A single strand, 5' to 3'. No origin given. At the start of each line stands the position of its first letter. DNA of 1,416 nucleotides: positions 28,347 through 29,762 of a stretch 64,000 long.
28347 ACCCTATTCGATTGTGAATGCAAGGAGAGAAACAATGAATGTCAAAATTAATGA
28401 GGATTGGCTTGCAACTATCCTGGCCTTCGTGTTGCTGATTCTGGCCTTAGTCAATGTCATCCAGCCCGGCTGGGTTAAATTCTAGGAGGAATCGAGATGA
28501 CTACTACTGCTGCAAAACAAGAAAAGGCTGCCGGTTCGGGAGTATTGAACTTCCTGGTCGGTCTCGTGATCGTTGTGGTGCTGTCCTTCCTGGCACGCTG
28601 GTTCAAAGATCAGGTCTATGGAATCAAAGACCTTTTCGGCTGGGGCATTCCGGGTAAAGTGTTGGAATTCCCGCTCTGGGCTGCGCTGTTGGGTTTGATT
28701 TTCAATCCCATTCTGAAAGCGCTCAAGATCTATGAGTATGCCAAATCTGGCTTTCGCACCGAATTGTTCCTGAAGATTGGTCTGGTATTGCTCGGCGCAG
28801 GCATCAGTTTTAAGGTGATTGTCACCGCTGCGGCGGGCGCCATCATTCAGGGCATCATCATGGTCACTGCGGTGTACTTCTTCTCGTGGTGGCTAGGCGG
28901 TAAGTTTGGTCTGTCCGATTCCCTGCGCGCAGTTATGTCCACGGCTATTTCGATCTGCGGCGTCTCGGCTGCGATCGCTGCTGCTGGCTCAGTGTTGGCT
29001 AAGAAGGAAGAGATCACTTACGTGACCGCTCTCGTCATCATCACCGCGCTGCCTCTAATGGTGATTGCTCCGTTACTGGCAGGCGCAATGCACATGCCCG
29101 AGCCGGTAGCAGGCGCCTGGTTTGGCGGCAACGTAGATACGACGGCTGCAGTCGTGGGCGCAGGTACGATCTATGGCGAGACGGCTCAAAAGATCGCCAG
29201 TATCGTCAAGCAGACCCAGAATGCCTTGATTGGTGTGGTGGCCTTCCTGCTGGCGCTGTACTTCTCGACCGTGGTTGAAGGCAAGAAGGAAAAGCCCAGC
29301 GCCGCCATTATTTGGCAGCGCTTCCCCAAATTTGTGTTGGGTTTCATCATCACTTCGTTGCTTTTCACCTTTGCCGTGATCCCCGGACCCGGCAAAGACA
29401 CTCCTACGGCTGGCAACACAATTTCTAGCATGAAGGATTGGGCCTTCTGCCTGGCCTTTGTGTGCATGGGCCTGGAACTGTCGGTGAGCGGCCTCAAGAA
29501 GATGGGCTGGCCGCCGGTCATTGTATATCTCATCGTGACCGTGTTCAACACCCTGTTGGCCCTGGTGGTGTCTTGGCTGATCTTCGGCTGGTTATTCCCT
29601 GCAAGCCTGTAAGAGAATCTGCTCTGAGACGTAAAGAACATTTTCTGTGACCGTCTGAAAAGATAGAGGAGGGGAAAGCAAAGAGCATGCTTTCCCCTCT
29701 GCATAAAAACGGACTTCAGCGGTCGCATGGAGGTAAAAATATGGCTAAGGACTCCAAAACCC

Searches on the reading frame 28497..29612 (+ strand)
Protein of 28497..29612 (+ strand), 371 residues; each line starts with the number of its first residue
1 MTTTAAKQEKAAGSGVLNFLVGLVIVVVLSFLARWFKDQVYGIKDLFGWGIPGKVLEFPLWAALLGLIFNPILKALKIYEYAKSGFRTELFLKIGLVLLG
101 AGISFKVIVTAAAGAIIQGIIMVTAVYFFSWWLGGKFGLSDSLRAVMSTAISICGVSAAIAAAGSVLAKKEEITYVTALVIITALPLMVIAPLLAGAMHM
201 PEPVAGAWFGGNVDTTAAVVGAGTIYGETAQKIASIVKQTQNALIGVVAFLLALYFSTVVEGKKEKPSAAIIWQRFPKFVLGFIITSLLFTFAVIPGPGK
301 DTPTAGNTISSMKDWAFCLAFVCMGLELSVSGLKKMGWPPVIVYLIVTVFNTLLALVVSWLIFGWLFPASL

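Call 8: search_protein_families(library=ncbifam, proteins=[window:28497-29612:+], max_evalue=0.00001)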
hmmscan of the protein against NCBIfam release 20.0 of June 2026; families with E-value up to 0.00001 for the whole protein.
window:28497-29612:+ (371 aa): 1 family
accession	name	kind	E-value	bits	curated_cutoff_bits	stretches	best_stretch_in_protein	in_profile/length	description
TIGR00698.1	TIGR00698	subfamily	4.5e-17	62.3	232.6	1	61-362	36-331/335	YeiH family putative sulfate export transporter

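Call 33: search_protein_families(library=pfam, proteins=[window:28497-29612:+], max_evalue=0.001)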
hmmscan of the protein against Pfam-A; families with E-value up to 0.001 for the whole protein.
window:28497-29612:+ (371 aa): 1 family
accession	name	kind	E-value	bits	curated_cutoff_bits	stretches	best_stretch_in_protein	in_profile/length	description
PF03601.19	Cons_hypoth698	-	7.1e-43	147.1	24.5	1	53-343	23-303/304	Conserved hypothetical protein 698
